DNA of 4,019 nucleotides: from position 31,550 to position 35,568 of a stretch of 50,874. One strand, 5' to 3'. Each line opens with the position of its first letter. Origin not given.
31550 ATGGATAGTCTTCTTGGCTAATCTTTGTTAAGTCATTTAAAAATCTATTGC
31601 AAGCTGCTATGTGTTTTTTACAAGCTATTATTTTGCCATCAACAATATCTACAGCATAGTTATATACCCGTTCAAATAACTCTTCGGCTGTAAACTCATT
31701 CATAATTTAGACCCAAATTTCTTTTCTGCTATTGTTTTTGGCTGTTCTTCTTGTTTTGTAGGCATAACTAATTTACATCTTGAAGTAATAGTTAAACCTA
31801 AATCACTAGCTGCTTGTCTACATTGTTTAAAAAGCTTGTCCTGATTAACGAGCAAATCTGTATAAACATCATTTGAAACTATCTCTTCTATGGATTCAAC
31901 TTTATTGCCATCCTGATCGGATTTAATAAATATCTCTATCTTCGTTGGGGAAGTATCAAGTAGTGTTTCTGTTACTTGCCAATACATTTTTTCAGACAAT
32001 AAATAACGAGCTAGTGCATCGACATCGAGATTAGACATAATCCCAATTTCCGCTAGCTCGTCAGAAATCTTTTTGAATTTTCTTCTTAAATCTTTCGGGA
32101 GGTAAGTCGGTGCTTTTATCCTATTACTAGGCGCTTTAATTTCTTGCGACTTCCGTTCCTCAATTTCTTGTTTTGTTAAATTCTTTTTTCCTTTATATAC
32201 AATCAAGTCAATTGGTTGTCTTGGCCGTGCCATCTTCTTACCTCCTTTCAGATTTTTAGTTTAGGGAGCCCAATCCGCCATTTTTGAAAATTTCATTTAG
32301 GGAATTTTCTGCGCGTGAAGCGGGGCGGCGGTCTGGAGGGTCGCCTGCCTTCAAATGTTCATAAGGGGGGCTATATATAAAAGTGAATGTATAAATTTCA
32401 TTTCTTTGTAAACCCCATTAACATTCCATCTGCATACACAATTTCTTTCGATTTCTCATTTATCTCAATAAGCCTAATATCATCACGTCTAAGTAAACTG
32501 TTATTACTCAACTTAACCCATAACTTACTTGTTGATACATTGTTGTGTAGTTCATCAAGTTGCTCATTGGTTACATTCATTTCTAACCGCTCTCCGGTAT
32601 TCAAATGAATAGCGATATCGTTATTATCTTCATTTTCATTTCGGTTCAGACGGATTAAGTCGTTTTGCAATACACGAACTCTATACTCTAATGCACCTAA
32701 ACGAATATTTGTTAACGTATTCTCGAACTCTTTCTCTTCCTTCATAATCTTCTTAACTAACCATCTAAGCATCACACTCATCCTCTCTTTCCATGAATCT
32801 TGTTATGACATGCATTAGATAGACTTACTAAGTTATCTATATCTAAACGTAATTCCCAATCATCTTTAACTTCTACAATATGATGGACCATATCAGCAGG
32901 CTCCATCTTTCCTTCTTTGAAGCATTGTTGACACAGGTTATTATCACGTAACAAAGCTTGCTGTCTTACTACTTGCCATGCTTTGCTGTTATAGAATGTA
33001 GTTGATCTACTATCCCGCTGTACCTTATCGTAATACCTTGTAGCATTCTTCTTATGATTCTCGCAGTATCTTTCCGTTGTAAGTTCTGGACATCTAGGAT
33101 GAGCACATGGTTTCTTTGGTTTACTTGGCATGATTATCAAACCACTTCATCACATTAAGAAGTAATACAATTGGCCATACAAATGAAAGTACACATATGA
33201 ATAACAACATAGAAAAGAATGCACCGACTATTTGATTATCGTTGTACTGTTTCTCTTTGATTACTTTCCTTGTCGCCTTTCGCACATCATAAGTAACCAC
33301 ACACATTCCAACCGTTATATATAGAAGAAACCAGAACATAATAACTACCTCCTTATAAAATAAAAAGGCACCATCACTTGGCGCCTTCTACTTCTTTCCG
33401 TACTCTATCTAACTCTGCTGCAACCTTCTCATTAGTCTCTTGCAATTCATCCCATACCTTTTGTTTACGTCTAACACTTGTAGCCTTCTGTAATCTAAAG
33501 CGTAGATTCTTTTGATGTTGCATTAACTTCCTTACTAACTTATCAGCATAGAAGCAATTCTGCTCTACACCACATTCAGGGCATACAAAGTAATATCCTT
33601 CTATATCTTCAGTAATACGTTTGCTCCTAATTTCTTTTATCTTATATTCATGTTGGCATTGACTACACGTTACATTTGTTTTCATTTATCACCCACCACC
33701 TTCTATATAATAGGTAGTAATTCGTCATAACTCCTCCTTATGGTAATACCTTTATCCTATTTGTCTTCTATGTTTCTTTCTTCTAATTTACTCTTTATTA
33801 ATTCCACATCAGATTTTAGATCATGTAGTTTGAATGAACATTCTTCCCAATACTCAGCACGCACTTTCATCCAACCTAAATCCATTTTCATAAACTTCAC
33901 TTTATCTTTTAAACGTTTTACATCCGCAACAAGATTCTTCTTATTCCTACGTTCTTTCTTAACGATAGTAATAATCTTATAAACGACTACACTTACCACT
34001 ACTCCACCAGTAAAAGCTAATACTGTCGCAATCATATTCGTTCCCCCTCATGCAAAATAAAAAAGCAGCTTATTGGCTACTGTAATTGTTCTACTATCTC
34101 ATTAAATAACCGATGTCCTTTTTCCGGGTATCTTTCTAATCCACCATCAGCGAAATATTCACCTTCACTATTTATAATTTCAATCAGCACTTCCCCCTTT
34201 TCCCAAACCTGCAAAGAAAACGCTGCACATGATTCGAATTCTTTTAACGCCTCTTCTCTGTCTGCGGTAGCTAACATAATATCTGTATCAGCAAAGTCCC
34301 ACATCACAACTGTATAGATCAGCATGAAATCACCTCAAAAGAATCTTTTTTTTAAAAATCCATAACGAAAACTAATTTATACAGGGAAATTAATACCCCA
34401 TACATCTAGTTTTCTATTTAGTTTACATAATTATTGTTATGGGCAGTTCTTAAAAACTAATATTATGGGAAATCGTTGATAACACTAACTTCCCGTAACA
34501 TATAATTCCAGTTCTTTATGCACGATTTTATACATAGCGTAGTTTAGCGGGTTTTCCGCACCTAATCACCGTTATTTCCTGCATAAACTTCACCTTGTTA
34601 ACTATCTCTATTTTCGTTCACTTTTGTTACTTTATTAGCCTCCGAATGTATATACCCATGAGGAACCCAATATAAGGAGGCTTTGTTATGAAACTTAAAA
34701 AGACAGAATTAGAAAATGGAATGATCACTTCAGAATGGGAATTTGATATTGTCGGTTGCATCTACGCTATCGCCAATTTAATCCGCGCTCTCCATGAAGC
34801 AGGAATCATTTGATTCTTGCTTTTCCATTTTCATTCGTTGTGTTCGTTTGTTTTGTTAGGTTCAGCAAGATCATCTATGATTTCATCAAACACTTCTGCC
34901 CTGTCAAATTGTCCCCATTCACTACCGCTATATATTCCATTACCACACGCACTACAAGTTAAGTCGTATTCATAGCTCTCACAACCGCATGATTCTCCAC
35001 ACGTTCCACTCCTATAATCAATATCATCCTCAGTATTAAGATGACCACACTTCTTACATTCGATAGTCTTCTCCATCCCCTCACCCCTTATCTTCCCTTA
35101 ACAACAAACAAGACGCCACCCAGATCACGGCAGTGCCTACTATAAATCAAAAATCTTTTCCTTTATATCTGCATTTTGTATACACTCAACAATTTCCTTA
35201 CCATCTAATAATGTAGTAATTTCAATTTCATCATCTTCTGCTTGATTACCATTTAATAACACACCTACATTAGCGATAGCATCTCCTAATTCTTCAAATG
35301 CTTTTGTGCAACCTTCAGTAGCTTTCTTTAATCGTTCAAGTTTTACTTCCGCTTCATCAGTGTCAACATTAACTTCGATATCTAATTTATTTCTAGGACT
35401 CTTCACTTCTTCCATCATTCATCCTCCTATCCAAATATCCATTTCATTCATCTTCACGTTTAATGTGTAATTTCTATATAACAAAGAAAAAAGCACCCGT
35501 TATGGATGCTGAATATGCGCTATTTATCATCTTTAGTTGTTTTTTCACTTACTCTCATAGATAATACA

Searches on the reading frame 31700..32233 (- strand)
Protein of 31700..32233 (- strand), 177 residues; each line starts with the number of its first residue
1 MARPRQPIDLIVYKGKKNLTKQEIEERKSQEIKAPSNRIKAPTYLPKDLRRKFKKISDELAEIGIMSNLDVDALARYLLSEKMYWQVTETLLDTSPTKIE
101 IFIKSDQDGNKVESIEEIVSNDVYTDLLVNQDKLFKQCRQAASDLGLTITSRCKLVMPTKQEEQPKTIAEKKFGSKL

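Call 63: search_protein_families(library=ncbifam, proteins=[window:31700-32233:-], max_evalue=0.001)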
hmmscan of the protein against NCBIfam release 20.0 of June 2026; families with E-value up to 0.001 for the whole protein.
window:31700-32233:- (177 aa): 1 family
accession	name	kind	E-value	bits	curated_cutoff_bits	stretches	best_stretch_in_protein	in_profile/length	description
TIGR01558.1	sm_term_P27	equivalog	4.7e-23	81.4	45.6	1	40-164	1-108/116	phage terminase small subunit P27 family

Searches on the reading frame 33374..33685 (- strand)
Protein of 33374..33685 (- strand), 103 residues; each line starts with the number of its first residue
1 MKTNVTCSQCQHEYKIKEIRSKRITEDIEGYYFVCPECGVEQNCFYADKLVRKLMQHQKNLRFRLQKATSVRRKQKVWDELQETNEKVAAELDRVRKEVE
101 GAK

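Call 40: search_protein_families(library=pfam, proteins=[window:33374-33685:-], max_evalue=0.01)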
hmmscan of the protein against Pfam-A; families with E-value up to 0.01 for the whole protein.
window:33374-33685:- (103 aa): 5 families
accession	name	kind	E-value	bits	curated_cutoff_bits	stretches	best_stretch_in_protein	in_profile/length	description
PF12760.12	Zn_ribbon_IS1595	-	0.00025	21.4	25.4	0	33-53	19-36/46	Transposase zinc-ribbon domain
PF24441.1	DUF7560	-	0.0019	18.3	27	0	30-41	3-14/44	Family of unknown function (DUF7560)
PF07282.18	Cas12f1-like_TNB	-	0.0064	17.1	26.3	0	3-43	27-51/60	Cas12f1-like, TNB domain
PF08274.17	Zn_Ribbon_YjdM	-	0.0067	16.9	30.8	0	32-41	19-28/30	PhnA Zinc-Ribbon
PF24292.1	DUF7479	-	0.0091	16.5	27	0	4-40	2-38/60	Domain of unknown function (DUF7479)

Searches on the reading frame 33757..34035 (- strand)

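Call 40: search_protein_families(library=pfam, proteins=[window:33757-34035:-], max_evalue=0.01)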
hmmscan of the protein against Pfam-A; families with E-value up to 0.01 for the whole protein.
window:33757-34035:- (92 aa): 1 family
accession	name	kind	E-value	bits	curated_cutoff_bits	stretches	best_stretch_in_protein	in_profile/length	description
PF18052.6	Rx_N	-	0.0045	17.5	27.7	0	13-50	1-38/93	Rx N-terminal domain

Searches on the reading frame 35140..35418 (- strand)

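Call 40: search_protein_families(library=pfam, proteins=[window:35140-35418:-], max_evalue=0.01)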
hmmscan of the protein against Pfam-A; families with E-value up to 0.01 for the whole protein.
window:35140-35418:- (92 aa): 0 families

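Call 64: search_protein_families(library=phrogs, proteins=[window:35140-35418:-], max_evalue=0.001)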
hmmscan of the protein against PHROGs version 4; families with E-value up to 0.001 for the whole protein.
window:35140-35418:- (92 aa): 1 family
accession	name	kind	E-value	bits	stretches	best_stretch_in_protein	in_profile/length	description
phrog_4705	-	unknown function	3.3e-27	95.7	1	5-88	1-82/88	-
